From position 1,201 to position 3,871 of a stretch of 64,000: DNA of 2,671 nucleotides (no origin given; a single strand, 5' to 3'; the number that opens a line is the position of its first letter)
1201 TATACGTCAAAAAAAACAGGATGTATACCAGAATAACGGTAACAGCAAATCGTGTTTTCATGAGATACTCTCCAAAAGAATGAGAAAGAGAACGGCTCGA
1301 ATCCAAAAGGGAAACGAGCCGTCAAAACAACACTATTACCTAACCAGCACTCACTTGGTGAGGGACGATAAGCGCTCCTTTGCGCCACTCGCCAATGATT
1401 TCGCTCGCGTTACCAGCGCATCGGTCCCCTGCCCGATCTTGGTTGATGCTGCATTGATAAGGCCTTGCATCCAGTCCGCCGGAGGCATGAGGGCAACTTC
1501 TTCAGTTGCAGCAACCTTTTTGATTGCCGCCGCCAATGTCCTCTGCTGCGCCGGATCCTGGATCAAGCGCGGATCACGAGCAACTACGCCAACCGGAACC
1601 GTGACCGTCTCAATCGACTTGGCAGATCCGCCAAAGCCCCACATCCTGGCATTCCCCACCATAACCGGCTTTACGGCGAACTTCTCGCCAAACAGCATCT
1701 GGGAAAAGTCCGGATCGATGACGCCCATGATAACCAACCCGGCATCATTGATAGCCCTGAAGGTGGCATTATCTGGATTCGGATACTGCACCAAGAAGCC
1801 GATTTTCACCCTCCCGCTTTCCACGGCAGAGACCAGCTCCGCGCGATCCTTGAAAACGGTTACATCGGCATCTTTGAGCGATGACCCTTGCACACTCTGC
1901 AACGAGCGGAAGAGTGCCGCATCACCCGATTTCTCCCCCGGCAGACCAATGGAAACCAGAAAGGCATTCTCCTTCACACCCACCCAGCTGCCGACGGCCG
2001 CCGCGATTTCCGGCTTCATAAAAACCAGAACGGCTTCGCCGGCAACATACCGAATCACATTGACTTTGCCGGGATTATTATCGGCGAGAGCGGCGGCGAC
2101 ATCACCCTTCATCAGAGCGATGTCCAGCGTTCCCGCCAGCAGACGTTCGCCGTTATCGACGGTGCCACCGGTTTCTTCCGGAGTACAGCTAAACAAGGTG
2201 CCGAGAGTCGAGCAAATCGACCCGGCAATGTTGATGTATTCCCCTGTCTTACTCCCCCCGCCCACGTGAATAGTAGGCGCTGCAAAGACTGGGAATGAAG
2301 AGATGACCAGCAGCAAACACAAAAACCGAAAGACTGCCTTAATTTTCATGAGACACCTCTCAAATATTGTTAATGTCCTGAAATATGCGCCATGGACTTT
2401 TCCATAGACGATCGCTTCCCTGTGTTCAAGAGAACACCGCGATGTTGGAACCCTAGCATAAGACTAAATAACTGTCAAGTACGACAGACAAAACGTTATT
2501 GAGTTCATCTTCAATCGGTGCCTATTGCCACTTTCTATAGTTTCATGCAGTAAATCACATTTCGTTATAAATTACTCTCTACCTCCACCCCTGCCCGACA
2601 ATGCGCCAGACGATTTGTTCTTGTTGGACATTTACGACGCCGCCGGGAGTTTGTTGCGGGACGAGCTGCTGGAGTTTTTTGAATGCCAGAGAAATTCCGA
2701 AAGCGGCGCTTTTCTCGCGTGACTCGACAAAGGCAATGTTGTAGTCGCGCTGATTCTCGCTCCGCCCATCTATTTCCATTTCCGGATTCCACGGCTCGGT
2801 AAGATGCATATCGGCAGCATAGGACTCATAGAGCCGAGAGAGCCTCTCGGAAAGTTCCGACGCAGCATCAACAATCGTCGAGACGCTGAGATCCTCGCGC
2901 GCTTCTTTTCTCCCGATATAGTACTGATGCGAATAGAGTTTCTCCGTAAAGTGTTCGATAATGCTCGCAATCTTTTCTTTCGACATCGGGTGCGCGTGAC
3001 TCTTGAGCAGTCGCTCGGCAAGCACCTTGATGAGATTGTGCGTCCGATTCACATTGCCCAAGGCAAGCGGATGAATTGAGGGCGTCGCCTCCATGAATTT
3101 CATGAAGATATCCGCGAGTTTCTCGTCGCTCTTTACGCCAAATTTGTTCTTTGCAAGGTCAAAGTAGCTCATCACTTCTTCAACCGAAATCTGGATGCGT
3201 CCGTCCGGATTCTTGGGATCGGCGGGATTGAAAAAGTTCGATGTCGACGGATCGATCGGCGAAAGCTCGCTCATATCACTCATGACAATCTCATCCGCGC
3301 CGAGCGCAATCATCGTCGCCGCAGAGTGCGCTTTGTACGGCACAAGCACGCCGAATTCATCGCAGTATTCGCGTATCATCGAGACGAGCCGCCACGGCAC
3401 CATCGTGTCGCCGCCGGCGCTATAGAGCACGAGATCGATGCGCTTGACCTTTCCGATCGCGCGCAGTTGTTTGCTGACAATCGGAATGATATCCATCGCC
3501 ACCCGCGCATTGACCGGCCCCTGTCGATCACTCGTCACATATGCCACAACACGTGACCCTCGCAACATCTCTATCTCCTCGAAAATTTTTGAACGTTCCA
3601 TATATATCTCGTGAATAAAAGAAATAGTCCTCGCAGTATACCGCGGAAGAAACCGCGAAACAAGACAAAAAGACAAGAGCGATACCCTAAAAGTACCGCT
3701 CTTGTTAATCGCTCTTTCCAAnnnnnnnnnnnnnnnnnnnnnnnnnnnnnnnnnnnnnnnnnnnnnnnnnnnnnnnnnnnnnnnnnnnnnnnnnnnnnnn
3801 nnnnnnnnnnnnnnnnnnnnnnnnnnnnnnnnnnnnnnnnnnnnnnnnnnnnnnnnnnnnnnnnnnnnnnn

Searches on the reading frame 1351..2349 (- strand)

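Call 28: search_protein_families(library=pfam, proteins=[window:1351-2349:-], max_evalue=0.001)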
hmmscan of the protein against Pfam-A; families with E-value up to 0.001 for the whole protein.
window:1351-2349:- (332 aa): 1 family
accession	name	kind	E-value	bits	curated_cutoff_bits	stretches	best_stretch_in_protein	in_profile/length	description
PF16868.10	NMT1_3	-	0.00042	20.5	27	0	30-224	2-203/289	NMT1-like family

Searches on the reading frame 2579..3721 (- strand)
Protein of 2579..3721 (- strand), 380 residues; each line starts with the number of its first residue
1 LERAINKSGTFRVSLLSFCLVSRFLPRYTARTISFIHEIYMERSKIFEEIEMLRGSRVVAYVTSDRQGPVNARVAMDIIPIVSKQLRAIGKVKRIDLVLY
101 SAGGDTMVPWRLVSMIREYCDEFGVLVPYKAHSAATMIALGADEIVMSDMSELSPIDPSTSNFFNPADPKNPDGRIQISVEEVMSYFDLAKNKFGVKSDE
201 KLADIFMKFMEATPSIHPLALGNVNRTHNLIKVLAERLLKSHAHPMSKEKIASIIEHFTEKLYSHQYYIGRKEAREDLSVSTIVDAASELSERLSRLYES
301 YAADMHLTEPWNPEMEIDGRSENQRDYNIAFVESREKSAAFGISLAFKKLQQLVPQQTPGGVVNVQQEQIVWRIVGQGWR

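Call 3: search_protein_families(library=pfam, proteins=[window:2579-3721:-], max_evalue=0.1)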
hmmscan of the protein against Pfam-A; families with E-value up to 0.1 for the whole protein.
window:2579-3721:- (380 aa): 3 families
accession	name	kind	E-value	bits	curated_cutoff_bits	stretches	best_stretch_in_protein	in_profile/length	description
PF01972.22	SDH_protease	-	6e-16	58.7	31.3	1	38-164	32-163/286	ClpP-like SDH-type serine proteinase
PF12686.12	DUF3800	-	0.03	15.4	21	1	119-309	3-120/149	Protein of unknown function (DUF3800)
PF11333.13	DUF3135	-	0.084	13.6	22.7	0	240-298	20-78/81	Protein of unknown function (DUF3135)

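Call 4: search_protein_families(library=ncbifam, proteins=[window:2579-3721:-], max_evalue=0.1)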
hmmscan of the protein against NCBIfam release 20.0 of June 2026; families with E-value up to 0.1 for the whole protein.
window:2579-3721:- (380 aa): 4 families
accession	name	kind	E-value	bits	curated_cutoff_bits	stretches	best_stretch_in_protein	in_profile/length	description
NF047768.1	Clp_like_SDH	equivalog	5.7e-17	62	250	1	38-162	19-148/260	SDH family Clp fold serine proteinase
NF045542.1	Clp_rel_HeadMat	equivalog_domain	1.4e-08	34.8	120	1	82-152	23-94/165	head maturation protease, ClpP-related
NF045540.1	scaf_prot_MCP1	exception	0.0072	15.1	475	1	83-149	21-87/652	ClpP-like prohead protease/major capsid protein fusion protein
NF047641.1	FFLEE_fam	subfamily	0.018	14.6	55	1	227-273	5-51/198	FFLEELY motif protein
